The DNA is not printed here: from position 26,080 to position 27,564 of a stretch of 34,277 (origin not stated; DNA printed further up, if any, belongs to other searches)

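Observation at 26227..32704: Translationally coupled 3-gene redox operon: NfnB/GltD-ferredoxin-MvhD-HdrB(CCG) megafusion + fused HcnA/HcnB (PdhA/F/X)-like subunit + DAO flavoprotein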

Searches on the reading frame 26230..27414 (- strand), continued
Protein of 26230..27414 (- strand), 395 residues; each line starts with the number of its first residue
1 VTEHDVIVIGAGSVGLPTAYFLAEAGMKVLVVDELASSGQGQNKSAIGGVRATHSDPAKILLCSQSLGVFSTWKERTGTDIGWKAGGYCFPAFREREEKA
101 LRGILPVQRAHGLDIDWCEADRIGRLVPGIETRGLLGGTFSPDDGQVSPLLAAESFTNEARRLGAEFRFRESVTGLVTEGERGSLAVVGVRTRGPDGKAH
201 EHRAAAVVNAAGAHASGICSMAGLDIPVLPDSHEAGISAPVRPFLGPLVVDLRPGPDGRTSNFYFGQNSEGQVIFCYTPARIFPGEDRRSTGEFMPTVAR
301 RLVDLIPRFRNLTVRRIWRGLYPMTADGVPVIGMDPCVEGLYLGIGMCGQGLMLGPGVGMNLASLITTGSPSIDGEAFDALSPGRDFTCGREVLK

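Call 70: search_solved_structures(query=window:26230-27414:-, max_evalue=1e-16, show_alignments=5)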
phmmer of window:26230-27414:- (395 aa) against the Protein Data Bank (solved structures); distinct sequences matched with E-value up to 1e-16: 8.
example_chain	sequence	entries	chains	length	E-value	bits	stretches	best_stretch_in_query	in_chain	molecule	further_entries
1y56_B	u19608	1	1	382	3.9e-38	134.7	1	4-380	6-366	sarcosine oxidase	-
2gag_B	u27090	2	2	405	2.6e-19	72.7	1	3-372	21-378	heterotetrameric sarcosine oxidase beta-subunit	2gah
4p9s_A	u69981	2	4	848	8.5e-19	71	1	5-379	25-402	Dimethylglycine dehydrogenase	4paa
7cyx_A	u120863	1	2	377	2.1e-18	69.7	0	3-176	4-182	Glycine oxidase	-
4pab_A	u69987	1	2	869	4.2e-18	68.8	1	5-379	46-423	Dimethylglycine dehydrogenase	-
5l46_A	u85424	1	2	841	7.3e-18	68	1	5-379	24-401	Dimethylglycine dehydrogenase, mitochondrial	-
3ada_B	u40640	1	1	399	7.6e-18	67.9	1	3-371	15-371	SARCOSINE OXIDASE BETA SUBUNIT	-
1vrq_B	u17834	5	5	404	7.9e-18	67.8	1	3-371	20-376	Sarcosine oxidase beta subunit | Subunit beta of sarcosine oxidase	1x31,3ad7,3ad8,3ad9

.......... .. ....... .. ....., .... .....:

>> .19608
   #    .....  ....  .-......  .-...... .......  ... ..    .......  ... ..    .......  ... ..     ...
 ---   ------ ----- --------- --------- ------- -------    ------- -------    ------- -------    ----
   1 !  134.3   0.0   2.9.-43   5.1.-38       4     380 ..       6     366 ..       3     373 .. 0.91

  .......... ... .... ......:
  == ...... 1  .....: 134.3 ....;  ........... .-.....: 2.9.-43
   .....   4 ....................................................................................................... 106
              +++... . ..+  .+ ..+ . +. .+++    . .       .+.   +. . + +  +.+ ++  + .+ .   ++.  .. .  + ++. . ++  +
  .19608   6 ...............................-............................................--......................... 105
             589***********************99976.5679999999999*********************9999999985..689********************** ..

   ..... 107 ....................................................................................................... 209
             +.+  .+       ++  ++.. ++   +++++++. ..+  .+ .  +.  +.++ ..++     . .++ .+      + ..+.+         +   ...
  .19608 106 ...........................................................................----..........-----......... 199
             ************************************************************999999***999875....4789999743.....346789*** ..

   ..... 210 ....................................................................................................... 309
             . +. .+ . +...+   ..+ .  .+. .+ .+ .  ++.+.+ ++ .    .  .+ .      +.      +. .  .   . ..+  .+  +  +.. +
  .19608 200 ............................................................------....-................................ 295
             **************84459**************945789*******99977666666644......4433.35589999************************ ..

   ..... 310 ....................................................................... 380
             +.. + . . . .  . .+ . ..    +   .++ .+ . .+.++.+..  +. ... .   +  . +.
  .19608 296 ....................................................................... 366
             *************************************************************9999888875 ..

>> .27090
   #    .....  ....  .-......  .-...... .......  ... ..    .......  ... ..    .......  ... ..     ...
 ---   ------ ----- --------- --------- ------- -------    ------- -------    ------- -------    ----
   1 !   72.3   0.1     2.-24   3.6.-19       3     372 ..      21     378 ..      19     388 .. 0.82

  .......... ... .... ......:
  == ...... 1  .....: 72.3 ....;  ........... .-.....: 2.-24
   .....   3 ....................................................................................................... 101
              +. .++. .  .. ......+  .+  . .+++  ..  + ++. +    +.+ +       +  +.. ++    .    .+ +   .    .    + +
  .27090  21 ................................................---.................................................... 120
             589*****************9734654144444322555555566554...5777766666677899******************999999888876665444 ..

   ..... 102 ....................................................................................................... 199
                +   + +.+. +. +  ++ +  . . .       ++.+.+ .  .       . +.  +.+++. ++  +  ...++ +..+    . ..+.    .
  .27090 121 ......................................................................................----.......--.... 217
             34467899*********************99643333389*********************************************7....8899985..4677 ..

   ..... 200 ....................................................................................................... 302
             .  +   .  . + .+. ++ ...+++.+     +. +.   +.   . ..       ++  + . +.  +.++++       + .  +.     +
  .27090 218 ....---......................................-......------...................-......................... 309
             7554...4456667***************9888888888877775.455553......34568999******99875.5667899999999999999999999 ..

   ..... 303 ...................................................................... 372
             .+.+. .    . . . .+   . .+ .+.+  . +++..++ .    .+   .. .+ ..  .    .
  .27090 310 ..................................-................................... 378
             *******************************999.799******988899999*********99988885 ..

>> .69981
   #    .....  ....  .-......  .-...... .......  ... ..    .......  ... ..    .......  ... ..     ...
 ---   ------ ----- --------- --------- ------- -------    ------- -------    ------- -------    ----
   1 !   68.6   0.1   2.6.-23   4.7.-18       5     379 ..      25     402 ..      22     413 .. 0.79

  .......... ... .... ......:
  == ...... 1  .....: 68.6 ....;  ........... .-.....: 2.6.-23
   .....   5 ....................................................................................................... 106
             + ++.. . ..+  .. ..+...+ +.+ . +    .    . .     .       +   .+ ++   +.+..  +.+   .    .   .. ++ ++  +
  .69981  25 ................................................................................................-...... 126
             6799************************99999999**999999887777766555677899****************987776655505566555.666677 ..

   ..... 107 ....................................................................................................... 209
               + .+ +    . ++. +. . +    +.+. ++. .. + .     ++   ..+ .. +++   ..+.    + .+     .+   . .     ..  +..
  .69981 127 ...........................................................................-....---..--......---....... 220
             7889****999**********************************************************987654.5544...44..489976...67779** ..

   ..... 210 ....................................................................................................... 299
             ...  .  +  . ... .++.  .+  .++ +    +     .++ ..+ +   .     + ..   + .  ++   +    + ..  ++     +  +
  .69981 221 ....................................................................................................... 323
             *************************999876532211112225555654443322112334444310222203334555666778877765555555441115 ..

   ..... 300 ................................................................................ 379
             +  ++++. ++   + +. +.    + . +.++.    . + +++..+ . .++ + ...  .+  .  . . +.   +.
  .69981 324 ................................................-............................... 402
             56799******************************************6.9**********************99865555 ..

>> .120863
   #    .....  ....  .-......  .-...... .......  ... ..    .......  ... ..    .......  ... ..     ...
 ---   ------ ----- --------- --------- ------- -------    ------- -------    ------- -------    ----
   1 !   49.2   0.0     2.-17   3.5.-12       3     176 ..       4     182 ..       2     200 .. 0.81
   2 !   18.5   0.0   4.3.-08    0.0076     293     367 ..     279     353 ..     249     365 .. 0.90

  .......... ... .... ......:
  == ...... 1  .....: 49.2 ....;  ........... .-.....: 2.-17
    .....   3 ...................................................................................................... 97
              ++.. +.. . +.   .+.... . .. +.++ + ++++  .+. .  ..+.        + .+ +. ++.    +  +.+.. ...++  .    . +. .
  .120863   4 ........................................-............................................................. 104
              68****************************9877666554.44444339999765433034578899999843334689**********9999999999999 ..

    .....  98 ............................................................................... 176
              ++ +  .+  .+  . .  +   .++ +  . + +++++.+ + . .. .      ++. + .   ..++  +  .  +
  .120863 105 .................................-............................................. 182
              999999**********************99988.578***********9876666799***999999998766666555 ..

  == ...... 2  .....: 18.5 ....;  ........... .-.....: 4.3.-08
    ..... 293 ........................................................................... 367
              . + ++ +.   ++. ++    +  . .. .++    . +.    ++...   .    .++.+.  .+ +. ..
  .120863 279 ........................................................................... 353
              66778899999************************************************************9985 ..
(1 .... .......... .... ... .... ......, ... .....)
